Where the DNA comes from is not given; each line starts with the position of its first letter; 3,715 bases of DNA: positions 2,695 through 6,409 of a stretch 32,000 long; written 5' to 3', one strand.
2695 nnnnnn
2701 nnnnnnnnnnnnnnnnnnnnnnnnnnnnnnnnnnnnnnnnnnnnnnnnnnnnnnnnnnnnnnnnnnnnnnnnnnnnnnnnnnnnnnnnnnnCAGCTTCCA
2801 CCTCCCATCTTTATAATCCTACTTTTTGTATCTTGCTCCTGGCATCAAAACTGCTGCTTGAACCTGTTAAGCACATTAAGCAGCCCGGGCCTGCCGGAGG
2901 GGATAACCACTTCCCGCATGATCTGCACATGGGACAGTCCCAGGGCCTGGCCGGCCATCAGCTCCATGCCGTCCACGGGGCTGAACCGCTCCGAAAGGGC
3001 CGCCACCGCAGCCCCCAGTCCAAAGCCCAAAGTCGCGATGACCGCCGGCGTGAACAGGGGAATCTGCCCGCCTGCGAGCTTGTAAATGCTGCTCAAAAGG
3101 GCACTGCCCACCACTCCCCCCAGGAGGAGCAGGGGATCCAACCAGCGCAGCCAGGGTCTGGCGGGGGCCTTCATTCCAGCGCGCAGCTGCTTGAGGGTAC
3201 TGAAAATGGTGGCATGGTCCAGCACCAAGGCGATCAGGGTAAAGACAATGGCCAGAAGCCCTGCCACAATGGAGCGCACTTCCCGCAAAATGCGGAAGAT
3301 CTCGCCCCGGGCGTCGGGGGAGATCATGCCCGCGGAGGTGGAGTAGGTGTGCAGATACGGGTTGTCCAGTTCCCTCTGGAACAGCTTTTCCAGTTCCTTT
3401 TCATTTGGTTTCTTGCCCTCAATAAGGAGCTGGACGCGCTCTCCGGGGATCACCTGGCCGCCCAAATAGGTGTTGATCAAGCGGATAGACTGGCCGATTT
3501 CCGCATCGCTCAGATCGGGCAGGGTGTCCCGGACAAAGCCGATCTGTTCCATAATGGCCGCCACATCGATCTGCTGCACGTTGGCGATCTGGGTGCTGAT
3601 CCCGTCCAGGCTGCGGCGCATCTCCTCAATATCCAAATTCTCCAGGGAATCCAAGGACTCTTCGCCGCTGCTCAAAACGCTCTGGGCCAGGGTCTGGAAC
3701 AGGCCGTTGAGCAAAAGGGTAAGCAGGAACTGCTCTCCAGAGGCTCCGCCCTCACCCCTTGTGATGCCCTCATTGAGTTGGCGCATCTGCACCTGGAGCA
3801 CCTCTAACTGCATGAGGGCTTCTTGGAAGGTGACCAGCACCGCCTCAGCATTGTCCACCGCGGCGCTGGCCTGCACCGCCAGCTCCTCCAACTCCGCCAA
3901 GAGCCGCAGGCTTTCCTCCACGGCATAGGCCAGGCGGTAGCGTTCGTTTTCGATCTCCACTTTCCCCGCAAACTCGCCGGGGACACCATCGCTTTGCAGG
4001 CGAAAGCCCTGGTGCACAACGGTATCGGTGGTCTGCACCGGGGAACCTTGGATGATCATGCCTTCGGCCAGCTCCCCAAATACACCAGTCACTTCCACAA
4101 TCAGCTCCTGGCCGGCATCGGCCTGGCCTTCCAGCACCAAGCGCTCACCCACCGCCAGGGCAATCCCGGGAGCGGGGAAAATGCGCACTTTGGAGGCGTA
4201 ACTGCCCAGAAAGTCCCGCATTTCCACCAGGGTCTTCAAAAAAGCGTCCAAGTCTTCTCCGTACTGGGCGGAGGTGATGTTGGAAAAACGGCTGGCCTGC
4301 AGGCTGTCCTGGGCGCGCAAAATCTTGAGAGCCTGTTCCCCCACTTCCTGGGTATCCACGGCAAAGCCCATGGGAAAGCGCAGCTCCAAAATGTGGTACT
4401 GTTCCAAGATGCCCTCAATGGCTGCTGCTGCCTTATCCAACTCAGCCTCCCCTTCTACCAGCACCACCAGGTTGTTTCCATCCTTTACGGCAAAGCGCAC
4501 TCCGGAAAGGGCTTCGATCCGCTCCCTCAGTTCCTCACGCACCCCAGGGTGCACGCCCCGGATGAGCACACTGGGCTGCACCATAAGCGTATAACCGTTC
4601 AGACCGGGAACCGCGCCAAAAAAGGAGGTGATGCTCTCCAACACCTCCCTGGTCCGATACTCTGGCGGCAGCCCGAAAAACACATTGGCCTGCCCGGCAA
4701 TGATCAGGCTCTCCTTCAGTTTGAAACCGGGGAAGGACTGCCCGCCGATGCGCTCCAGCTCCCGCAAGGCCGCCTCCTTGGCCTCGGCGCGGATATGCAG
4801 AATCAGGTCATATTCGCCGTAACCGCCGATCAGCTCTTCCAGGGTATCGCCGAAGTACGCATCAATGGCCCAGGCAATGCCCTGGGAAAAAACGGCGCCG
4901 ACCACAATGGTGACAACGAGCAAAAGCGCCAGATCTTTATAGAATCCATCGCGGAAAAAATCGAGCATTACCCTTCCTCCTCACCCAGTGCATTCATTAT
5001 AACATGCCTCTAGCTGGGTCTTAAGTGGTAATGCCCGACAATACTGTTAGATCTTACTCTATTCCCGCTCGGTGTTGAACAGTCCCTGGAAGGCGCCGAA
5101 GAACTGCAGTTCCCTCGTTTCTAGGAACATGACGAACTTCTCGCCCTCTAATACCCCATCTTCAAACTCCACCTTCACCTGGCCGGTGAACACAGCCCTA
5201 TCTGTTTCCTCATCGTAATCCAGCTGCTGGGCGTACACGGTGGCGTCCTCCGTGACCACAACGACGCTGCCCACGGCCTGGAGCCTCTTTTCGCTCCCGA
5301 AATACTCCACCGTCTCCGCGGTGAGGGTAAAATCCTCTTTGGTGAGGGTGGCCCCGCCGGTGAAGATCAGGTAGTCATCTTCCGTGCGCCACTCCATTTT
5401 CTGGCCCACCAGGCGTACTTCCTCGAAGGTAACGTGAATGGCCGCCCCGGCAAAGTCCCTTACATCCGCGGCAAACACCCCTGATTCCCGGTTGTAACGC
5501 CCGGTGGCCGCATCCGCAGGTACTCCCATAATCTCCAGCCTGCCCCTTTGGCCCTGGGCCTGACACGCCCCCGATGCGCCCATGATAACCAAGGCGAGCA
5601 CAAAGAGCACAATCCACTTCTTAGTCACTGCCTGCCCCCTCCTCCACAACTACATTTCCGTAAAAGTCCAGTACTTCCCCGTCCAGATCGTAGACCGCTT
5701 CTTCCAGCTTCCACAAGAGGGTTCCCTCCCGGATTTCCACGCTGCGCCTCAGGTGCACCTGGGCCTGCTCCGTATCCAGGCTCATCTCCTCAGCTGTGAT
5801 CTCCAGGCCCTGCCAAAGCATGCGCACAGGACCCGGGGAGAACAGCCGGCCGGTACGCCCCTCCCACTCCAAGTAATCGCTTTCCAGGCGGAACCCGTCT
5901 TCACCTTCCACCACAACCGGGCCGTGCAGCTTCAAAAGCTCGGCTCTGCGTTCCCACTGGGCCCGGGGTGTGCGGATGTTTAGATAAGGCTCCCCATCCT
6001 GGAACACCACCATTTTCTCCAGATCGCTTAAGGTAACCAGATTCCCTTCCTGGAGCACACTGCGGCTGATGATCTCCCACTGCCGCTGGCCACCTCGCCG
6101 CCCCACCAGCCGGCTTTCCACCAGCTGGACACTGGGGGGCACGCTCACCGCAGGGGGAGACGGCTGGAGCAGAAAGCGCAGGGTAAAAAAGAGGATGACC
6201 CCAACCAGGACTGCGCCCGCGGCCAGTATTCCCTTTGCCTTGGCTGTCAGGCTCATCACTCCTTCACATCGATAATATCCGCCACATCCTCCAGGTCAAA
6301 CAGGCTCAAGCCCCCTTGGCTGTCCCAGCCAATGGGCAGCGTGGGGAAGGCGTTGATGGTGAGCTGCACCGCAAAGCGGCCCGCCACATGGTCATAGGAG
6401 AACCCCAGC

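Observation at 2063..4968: Orphan ABC pair with hybrid architecture inside the LPS/OM cluster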

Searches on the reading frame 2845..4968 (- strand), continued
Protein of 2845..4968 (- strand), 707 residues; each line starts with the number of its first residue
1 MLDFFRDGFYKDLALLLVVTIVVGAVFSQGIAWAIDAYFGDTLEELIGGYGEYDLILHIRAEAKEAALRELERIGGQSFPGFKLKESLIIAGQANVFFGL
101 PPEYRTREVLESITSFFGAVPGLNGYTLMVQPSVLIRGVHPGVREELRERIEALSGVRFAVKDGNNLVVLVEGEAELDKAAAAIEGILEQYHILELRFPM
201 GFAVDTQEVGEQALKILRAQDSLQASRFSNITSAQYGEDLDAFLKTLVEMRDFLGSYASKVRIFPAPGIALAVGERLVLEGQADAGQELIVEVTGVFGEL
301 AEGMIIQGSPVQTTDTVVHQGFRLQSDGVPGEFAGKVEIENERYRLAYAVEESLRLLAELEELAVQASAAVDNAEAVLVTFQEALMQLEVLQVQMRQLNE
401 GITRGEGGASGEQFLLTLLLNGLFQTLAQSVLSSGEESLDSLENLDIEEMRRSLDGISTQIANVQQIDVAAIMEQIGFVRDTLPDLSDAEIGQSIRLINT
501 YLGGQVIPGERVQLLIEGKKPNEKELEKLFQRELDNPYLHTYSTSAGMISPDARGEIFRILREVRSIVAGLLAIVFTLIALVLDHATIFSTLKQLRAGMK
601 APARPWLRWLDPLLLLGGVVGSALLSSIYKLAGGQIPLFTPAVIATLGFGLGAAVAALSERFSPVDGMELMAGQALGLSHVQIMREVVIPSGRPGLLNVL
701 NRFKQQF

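Call 71: search_protein_families(library=pfam, proteins=[L068:2069-4036:+, L068:3981-4805:+, L068:4877-5539:+, L068:5617-6723:+, L068:6727-9825:+, L068:12335-13102:+, L068:13772-15073:+, L068:17917-18963:+, L057:8574-9446:+, L057:7927-8559:+], max_evalue=0.001)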
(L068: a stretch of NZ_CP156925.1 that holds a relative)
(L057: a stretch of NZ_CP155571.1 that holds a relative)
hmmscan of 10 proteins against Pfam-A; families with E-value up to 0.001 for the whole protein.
L068:2069-4036:+ (655 aa): 6 families
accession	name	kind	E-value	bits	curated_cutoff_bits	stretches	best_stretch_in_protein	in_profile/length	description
PF07694.17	5TM-5TMR_LYT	-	5.5e-45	153.4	24.6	1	109-273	2-168/169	5TMR of 5TMR-LYT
PF06580.19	His_kinase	-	2.1e-25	89.2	25.2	1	444-522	1-81/81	Histidine kinase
PF02518.31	HATPase_c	-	1.4e-18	67.8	26.4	1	541-646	9-110/111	Histidine kinase-, DNA gyrase B-, and HSP90-like ATPase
PF15714.11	SpoVT_C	-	3.6e-06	27.5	27.5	1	307-429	4-127/128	Stage V sporulation protein T C-terminal, transcription factor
PF01590.32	GAF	-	2.5e-05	25.3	22.4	1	306-429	3-133/133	GAF domain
PF13581.12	HATPase_c_2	-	6.5e-05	23.4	27.4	1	545-610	39-104/127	Histidine kinase-like ATPase domain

L068:3981-4805:+ (274 aa): 2 families
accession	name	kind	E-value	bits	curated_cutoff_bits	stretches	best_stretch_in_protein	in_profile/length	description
PF04397.21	LytTR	-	1.5e-26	92.9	22.6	1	170-272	1-97/98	LytTr DNA-binding domain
PF00072.30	Response_reg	-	6.4e-23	81.5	30.2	1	23-130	1-107/111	Response regulator receiver domain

L068:4877-5539:+ (220 aa): 2 families
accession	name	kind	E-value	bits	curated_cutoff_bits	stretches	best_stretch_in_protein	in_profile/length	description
PF00440.29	TetR_N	-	7.5e-18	64.5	24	1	38-82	1-45/47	Bacterial regulatory proteins, tetR family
PF16925.10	TetR_C_13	-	4.5e-08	33.9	27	1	140-202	30-92/109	Tetracyclin repressor-like, C-terminal domain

L068:5617-6723:+ (368 aa): 5 families
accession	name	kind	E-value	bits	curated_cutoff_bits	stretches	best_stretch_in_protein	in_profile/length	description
PF16576.10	HlyD_D23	-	1.2e-37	129.7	30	1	66-282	17-214/214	Barrel-sandwich domain of CusB or HlyD membrane-fusion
PF13437.12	HlyD_3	-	5.8e-23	82.1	22.2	1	178-279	1-106/106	HlyD family secretion protein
PF13533.13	Biotin_lipoyl_2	-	2.3e-08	34.1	29.8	1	70-100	2-32/32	Biotin-lipoyl like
PF12700.13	HlyD_2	-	0.00013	21.3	25.1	1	195-318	249-364/416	HlyD family secretion protein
PF00364.28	Biotin_lipoyl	-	0.0002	21.6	22.1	0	69-99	43-73/73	Biotin-requiring enzyme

L068:6727-9825:+ (1032 aa): 3 families
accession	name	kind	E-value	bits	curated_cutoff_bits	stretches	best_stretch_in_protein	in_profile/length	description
PF00873.25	ACR_tran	-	1e-272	907.8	28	1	4-1006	2-1020/1021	AcrB/AcrD/AcrF family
PF02355.23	SecD_SecF_C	-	1.3e-09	38.2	20.5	1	845-996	27-176/189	Protein export membrane protein SecD/SecF, C-terminal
PF03176.21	MMPL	-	3.1e-09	36.7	20.5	1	290-484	102-299/333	MMPL family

L068:12335-13102:+ (255 aa): 6 families
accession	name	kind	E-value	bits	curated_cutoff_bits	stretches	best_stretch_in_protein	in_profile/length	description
PF00005.33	ABC_tran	-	8.3e-39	133.8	25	1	18-165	2-137/137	ABC transporter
PF13304.12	AAA_21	-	5.1e-09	37.1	27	1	135-197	236-300/304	AAA domain, putative AbiEii toxin, Type IV TA system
PF03215.21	Rad17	-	6.3e-05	23.4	23.8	1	17-50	35-68/186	Rad17 P-loop domain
PF13401.12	AAA_22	-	0.00015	22.5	27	1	26-61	4-33/130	AAA domain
PF13191.12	AAA_16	-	0.00026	22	32.6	1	24-58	19-55/167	AAA ATPase domain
PF02463.25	SMC_N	-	0.0009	19.2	40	0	31-207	28-208/220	RecF/RecN/SMC N terminal domain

L068:13772-15073:+ (433 aa): 6 families
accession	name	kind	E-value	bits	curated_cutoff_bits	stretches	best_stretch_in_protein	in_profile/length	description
PF00023.36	Ank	-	2.7e-18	65.5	21.1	2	130-162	1-33/33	Ankyrin repeat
PF12796.13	Ank_2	-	2.6e-17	63.6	27.3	1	108-194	8-90/90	Ankyrin repeats (3 copies)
PF13857.12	Ank_5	-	4.2e-16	59.3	27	2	120-168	5-53/56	Ankyrin repeats (many copies)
PF13637.12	Ank_4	-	7e-14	52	22.7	1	135-184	1-50/50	Ankyrin repeats (many copies)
PF13606.12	Ank_3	-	1.7e-11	43.6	22.3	1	130-159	1-30/30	Ankyrin repeat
PF24521.3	Ank_KRIT1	-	0.00034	20.8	80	1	99-213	20-134/149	KRIT1 ankyrin-repeats domain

L068:17917-18963:+ (348 aa): 1 family
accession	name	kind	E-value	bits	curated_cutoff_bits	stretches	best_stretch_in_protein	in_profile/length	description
PF04055.27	Radical_SAM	-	7.3e-19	69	29.5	1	60-218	1-164/166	Radical SAM superfamily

L057:8574-9446:+ (290 aa): 1 family
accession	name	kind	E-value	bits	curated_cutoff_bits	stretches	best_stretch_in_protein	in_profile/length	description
PF03279.18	Lip_A_acyltrans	-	5.2e-54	183.9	22.3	1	3-283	16-295/295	Bacterial lipid A biosynthesis acyltransferase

L057:7927-8559:+ (210 aa): 1 family
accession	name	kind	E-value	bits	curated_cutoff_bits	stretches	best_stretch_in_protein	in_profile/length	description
PF06082.17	YjbH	-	3.4e-14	53.1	24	1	26-142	6-132/658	Exopolysaccharide biosynthesis protein YbjH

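Call 80: search_protein_families(library=ncbifam, alignment_id=A5, max_evalue=1)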
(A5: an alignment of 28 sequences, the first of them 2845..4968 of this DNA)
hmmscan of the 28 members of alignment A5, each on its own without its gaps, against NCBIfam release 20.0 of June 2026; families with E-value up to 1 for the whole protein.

A. member 1, window:2845-4968:- (707 aa): 1 family
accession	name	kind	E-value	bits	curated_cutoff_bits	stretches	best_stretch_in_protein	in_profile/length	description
NF007047.0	PRK09500.1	equivalog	0.084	12.5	326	1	639-696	128-185/257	spermidine/putrescine ABC transporter permease PotC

B. families by the number of members that match (of 28 scanned): 29 families (the first 25 are shown)
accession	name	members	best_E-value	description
NF047515.1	SpiroCoCo_C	6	0.0014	SpiroCoCo family coiled-coil protein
TIGR02138.1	phosphate_pstC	4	0.0081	phosphate ABC transporter permease subunit PstC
NF007047.0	PRK09500.1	3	0.0064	spermidine/putrescine ABC transporter permease PotC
NF047516.1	LA_3659_fam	2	0.0041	LA_3659 family protein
NF047514.1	SpiroCoCo_N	2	0.0041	SpiroCoCo family coiled-coil protein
TIGR00974.1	3a0107s02c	2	0.0064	phosphate ABC transporter permease PstA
NF009982.0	PRK13448.1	2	0.02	F0F1 ATP synthase subunit epsilon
NF008049.0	PRK10782.1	2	0.057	methionine ABC transporter permease MetI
TIGR04527.1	mycoplas_twoTM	2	0.14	MG_279/MG_280 family protein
NF008337.0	PRK11123.1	1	0.0087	arginine ABC transporter permease ArtQ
NF012163.2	BaeS_SmeS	1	0.009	sensor histidine kinase efflux regulator BaeS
NF011624.0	PRK15050.1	1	0.018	2-aminoethylphosphonate ABC transporter permease subunit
TIGR03003.1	ectoine_ehuD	1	0.022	ectoine/hydroxyectoine ABC transporter permease subunit EhuD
NF040733.1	ABC_perm_U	1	0.029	ABC transporter permease subunit SaoP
TIGR02141.1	modB_ABC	1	0.04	molybdate ABC transporter permease subunit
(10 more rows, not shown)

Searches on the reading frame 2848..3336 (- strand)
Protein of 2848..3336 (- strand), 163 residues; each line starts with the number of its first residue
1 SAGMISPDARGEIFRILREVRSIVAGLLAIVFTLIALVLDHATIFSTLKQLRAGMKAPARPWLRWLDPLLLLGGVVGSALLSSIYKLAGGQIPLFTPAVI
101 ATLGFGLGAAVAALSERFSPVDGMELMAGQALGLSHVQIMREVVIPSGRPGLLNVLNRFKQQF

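Call 58: predict_structure(alignment_id=A4)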
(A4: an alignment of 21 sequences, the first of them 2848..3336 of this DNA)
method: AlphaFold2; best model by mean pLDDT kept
length: 163 residues; sequences in the alignment: 21
mean_pLDDT: 75.3   pTM: 0.62
mean pLDDT of the five models: 75.3, 73.7, 72.5, 71.7, 70.1
residues with pLDDT >= 90: 18; 70-90: 91; 50-70: 46; < 50: 8
segments of 3 or more residues with pLDDT < 50: 161-163
pLDDT, mean of each block of 10 residues (from residue 1): 62 86 87 86 80 67 71 90 83 79 91 78 72 74 58 52 42
secondary structure, 60 per line:
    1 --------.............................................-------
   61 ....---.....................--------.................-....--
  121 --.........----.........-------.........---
elements in order: H9-53 H61-64 H68-88 H97-113 H115-118 H123-131 H136-144 H152-160

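Call 61: fold_search(model_id=the predicted structure, library=pdb)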
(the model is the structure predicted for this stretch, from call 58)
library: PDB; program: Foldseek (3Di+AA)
matches with E <= 10: 14; with E <= 0.001: 0
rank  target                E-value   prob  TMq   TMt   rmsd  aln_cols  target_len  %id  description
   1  8y5i_C                9.9e-01  0.38  0.33  0.24   9.2       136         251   20  Cryo-EM structure of E.coli spermidine transporter PotD-PotABC in translocation intermidiate state (released 2024-10-09)
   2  7cae_B                1.0e+00  0.38  0.36  0.25   9.0       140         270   18  Mycobacterium smegmatis LpqY-SugABC complex in the resting state (released 2020-12-02)
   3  3puz_G                1.2e+00  0.41  0.35  0.23   9.2       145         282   19  Crystal Structure of a pre-translocation state MBP-Maltose transporter complex bound to AMP-PNP (released 2011-05-18)
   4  8ja7_B                1.7e+00  0.25  0.32  0.23   9.3       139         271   22  Cryo-EM structure of Mycobacterium tuberculosis LpqY-SugABC in complex with trehalose (released 2023-09-27)
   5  3fh6_G                4.2e+00  0.14  0.32  0.23   9.0       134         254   20  Crystal structure of the resting state maltose transporter from E. coli (released 2009-03-03)
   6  6itc_Y                6.0e+00  0.04  0.25  0.12  18.0       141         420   15  Structure of a substrate engaged SecA-SecY protein translocation machine (released 2019-06-12)
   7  9gvk_C                6.6e+00  0.15  0.39  0.20   6.6       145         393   17  Cryo-EM structure of endogenous ATP-bound LolCDE with LolD-E171Q mutations in nanodiscs (released 2025-01-08)
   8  7w7c_B                6.9e+00  0.06  0.24  0.24  10.6       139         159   22  Heme exporter in the unliganded form (released 2022-06-22)
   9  9rld_C                7.3e+00  0.09  0.31  0.17   7.2       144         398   14  LolCDE complex with Lpp lipoprotein (released 2026-01-21)
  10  4tqu_N                7.3e+00  0.07  0.28  0.19  10.2       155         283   19  Crystal structure of a bacterial ABC transporter involved in the import of the acidic polysaccharide alginate (released 2015-07-22)
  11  9k3x_A                7.6e+00  0.08  0.30  0.20   8.8       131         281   18  Cryo-EM structure of E coli pstSCAB in the pretranslocation state (released 2026-02-18)
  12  7w7a_J                8.9e+00  0.06  0.24  0.14   9.9       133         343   21  Heme exporter in complex with Mn-containing protoporphyrin IX, Mn-anomalous data (released 2022-06-22)
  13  8btk_SX               8.9e+00  0.04  0.27  0.14  17.5       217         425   12  Structure of the TRAP complex with the Sec translocon and a translating ribosome (released 2023-05-24)
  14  7w7a_B                9.8e+00  0.04  0.22  0.13  10.1       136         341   18  Heme exporter in complex with Mn-containing protoporphyrin IX, Mn-anomalous data (released 2022-06-22)

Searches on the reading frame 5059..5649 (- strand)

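Call 3: search_protein_families(library=pfam, proteins=[window:5059-5649:-], max_evalue=0.1)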
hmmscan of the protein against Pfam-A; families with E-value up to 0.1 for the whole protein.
window:5059-5649:- (196 aa): 5 families
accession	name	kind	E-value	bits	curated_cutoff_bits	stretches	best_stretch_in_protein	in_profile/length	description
PF03968.19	LptD_N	-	5.5e-08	33.5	20.4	1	83-177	5-110/113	LptA/(LptD N-terminal domain) LPS transport protein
PF13100.11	OstA_2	-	0.0056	16.8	21.2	1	88-167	17-97/158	OstA-like protein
PF06835.18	LptC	-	0.046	13.8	21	1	100-186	82-169/175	Lipopolysaccharide-assembly, LptC-related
PF00994.29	MoCF_biosynth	-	0.059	13.5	26.6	1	81-111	46-77/144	Probable molybdopterin binding domain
PF22062.2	DPOA2_OB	-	0.085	13.3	27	0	43-79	43-79/109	DNA polymerase alpha subunit B, OB domain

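Call 4: search_protein_families(library=ncbifam, proteins=[window:5059-5649:-], max_evalue=0.1)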
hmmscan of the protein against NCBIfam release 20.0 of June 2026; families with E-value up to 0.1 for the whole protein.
window:5059-5649:- (196 aa): 3 families
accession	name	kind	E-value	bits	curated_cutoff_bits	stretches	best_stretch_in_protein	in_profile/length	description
TIGR03002.1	outer_YhbN_LptA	equivalog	1.3e-08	34.8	71.7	2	136-183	78-125/142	lipopolysaccharide transport periplasmic protein LptA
NF008143.0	PRK10894.1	equivalog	7e-06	25.4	234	1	80-127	107-154/184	lipopolysaccharide ABC transporter substrate-binding protein LptA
TIGR04409.1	LptC_YrbK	equivalog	8.1e-05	22.2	38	1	105-189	89-178/180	LPS export ABC transporter periplasmic protein LptC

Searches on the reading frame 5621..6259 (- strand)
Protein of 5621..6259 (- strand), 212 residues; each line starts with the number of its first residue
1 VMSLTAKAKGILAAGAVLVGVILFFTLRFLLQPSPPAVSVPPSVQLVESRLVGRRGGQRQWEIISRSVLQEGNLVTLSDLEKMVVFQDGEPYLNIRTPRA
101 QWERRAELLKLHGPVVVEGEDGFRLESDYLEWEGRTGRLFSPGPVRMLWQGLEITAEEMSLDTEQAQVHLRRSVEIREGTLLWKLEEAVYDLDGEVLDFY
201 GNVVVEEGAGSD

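Call 3: search_protein_families(library=pfam, proteins=[window:5621-6259:-], max_evalue=0.1)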
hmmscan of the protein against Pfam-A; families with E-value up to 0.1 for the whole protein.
window:5621-6259:- (212 aa): 1 family
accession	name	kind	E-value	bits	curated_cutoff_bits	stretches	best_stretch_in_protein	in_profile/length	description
PF06835.18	LptC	-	3.3e-08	33.8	21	1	82-175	74-171/175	Lipopolysaccharide-assembly, LptC-related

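Call 4: search_protein_families(library=ncbifam, proteins=[window:5621-6259:-], max_evalue=0.1)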
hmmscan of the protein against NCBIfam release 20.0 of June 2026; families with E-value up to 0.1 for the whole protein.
window:5621-6259:- (212 aa): 1 family
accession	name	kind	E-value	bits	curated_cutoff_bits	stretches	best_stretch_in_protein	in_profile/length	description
TIGR04409.1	LptC_YrbK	equivalog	4e-11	42.8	38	1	56-176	52-178/180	LPS export ABC transporter periplasmic protein LptC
